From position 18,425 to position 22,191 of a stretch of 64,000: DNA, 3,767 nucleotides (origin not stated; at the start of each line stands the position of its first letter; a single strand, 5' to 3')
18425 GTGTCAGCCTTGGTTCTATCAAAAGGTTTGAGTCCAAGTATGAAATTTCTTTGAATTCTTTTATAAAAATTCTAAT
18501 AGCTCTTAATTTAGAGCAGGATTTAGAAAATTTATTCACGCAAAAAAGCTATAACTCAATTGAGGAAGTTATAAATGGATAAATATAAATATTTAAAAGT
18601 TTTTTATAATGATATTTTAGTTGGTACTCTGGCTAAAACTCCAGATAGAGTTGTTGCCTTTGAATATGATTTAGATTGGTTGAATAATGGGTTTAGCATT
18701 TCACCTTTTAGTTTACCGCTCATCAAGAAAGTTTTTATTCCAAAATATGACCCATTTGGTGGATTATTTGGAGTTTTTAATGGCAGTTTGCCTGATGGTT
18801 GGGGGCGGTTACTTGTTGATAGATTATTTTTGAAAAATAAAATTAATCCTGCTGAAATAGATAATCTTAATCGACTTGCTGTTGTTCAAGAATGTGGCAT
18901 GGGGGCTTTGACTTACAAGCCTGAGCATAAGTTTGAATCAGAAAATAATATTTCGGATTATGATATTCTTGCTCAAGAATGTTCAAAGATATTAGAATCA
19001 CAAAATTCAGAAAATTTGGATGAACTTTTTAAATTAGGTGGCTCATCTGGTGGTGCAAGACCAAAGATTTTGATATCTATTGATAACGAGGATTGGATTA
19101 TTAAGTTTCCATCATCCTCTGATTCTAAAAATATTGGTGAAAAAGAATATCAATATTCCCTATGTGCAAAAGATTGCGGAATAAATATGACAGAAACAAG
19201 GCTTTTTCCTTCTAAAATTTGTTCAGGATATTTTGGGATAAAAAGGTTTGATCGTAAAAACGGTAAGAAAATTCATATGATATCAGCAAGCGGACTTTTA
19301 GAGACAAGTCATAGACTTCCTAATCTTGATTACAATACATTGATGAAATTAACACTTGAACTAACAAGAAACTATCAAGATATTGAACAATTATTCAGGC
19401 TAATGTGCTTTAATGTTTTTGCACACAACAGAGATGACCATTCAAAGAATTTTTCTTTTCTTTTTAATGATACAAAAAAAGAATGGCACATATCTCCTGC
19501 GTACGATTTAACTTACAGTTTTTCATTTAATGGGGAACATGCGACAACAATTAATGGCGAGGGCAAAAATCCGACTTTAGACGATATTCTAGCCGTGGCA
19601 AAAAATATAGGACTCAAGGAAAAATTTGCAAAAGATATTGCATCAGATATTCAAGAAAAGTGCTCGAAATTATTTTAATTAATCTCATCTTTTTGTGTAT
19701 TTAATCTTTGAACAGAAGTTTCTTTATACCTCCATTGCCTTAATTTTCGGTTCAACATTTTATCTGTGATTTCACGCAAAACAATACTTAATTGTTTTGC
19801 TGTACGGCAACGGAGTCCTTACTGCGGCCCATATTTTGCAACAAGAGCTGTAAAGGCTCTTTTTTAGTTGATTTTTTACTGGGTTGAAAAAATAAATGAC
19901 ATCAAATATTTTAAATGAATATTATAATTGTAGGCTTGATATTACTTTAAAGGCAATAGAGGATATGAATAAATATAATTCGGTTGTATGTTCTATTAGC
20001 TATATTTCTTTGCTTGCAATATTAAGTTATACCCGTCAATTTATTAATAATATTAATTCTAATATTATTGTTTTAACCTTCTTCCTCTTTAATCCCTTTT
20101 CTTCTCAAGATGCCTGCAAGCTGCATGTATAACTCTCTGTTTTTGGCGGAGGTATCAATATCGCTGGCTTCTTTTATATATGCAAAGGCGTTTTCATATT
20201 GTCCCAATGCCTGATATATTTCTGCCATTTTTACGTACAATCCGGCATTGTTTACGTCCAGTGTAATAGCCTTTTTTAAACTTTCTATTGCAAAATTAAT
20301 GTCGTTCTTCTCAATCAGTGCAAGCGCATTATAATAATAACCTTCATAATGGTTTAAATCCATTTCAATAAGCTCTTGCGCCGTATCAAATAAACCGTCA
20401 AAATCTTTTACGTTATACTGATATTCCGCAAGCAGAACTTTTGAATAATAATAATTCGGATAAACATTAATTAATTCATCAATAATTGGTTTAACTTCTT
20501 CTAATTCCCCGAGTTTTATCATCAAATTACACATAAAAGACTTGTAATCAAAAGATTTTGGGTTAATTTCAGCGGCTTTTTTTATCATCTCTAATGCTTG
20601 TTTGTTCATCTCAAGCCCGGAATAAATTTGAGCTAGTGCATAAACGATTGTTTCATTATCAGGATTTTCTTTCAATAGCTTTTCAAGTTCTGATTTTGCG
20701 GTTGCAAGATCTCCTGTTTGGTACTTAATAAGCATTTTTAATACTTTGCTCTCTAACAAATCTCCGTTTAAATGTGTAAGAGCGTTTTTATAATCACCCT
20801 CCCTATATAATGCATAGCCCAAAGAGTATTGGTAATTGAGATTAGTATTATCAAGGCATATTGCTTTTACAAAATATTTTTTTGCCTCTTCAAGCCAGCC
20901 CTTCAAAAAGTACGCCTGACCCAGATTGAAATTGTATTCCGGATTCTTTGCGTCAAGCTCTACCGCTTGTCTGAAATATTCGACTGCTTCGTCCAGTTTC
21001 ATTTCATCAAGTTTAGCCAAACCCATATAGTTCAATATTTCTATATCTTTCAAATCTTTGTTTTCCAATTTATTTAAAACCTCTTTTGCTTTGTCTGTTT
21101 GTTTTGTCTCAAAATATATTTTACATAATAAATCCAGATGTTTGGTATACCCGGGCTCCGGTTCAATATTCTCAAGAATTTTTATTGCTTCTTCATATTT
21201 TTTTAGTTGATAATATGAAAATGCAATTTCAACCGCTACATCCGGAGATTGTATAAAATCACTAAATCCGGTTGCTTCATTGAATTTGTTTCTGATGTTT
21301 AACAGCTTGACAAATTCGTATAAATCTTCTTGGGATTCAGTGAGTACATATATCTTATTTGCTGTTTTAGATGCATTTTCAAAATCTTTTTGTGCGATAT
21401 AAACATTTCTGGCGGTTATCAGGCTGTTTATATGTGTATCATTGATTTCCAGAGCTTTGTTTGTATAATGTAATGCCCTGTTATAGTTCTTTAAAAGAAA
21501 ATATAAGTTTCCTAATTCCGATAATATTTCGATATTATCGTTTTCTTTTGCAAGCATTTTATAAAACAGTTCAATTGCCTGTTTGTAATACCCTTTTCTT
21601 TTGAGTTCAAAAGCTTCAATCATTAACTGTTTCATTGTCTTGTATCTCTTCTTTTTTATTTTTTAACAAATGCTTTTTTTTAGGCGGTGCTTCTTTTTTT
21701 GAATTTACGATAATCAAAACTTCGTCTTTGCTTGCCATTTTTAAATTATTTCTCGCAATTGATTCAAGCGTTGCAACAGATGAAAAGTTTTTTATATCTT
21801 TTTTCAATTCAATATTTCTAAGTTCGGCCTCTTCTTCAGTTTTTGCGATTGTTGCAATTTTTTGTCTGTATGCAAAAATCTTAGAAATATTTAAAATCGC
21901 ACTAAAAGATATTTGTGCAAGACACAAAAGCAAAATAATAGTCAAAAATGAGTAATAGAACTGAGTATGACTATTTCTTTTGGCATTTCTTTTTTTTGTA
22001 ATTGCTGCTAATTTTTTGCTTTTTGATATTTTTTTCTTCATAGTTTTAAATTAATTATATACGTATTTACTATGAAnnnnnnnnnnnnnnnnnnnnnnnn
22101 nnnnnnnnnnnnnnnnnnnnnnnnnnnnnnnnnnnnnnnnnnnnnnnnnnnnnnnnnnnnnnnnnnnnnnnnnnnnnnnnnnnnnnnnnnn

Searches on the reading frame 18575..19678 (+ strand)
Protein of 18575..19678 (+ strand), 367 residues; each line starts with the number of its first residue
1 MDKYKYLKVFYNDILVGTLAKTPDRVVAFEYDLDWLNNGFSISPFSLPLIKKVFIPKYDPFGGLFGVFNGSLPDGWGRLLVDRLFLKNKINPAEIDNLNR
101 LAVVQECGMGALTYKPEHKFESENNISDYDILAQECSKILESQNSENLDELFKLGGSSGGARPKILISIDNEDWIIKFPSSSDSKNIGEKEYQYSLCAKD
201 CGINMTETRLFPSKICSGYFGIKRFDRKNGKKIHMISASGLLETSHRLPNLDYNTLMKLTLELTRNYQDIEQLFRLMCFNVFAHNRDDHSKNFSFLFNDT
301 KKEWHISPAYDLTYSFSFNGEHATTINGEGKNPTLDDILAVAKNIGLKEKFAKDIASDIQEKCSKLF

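Call 56: search_protein_families(library=pfam, proteins=[window:18575-19678:+], max_evalue=0.001)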
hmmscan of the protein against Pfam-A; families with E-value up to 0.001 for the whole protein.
window:18575-19678:+ (367 aa): 2 families
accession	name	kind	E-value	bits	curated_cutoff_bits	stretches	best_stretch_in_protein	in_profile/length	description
PF07804.18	HipA_C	-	5.2e-53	180.3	30.5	1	157-364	2-210/213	HipA-like C-terminal domain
PF13657.11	Couple_hipA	-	1.6e-16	61.1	22.5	1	7-114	1-98/99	HipA N-terminal domain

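Call 77: search_protein_families(library=padloc, proteins=[window:18575-19678:+], max_evalue=0.001)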
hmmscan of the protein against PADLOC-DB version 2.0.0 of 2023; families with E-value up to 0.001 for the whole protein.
window:18575-19678:+ (367 aa): 2 families
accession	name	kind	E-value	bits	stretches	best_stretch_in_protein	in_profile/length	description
PDLC04340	PDC-M03A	-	2.5e-07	28.5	1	170-322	31-177/280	-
PDLC04339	PDC-M03A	-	8.4e-05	20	1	258-315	122-177/293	-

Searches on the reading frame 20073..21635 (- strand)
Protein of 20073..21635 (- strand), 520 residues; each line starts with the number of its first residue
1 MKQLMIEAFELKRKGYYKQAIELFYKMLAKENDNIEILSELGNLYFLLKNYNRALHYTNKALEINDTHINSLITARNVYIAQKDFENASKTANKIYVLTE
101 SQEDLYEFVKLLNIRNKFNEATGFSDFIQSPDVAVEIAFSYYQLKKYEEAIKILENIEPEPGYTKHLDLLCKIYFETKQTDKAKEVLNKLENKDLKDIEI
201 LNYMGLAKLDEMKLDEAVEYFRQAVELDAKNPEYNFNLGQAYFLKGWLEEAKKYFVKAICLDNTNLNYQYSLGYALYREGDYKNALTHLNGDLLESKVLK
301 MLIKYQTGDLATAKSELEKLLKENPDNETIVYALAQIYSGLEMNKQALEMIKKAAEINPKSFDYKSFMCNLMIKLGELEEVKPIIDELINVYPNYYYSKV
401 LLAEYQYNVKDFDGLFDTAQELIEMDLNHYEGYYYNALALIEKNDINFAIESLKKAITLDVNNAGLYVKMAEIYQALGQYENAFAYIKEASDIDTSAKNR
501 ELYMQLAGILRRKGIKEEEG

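Call 56: search_protein_families(library=pfam, proteins=[window:20073-21635:-], max_evalue=0.001)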
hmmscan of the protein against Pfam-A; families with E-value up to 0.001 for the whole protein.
window:20073-21635:- (520 aa): 32 families (the best 25 are shown)
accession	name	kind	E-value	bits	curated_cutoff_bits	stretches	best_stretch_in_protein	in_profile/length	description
PF14559.12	TPR_19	-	3.3e-43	146.3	25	4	306-367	3-64/68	Tetratricopeptide repeat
PF07719.23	TPR_2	-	3.9e-37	123.7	27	2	36-68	2-34/34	Tetratricopeptide repeat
PF13181.12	TPR_8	-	5.9e-32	107.5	25.7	2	233-263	2-32/34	Tetratricopeptide repeat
PF12895.13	ANAPC3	-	1.3e-30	106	27.2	3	15-89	3-76/82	Anaphase-promoting complex, cyclosome, subunit 3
PF00515.34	TPR_1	-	1.4e-28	97.9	27.8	2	36-67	2-33/34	Tetratricopeptide repeat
PF13428.12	TPR_14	-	1.1e-27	94.1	23.5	0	304-337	11-44/44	Tetratricopeptide repeat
PF13414.12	TPR_11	-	4.2e-25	87.6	26.8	2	213-246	9-42/42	TPR repeat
PF13424.12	TPR_12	-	3e-20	72.6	30.1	0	466-500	5-41/77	Tetratricopeptide repeat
PF13432.12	TPR_16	-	6.1e-15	55.8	32.7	1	205-252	4-51/65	Tetratricopeptide repeat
PF23914.1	TPR_CcmH_CycH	-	6.7e-15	55.7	42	0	214-287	66-142/158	Cytochrome c-type biogenesis protein H TPR domain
PF13431.12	TPR_17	-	1.5e-12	47.2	24.4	1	220-252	1-33/34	Tetratricopeptide repeat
PF13174.12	TPR_6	-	5.6e-11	42.8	26.3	0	136-156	5-25/33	Tetratricopeptide repeat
PF20308.4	TPR-S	-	2.8e-10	41.1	27.6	0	147-235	2-94/102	Tetratricopeptide Repeats-Sensor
PF25063.1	ARM_TT21_C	-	1.7e-09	38.3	35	0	11-163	31-197/209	Tetratricopeptide repeat protein 21 C-terminal ARM domain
PF13176.12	TPR_7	-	2e-08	34.1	27.9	0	468-500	3-35/36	Tetratricopeptide repeat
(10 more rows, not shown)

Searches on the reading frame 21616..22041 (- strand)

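Call 56: search_protein_families(library=pfam, proteins=[window:21616-22041:-], max_evalue=0.001)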
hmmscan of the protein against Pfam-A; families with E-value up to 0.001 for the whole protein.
window:21616-22041:- (141 aa): 1 family
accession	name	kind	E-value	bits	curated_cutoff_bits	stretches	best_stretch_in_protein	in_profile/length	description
PF04977.20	DivIC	-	1.2e-09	38.3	28.9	1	38-113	2-78/80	Septum formation initiator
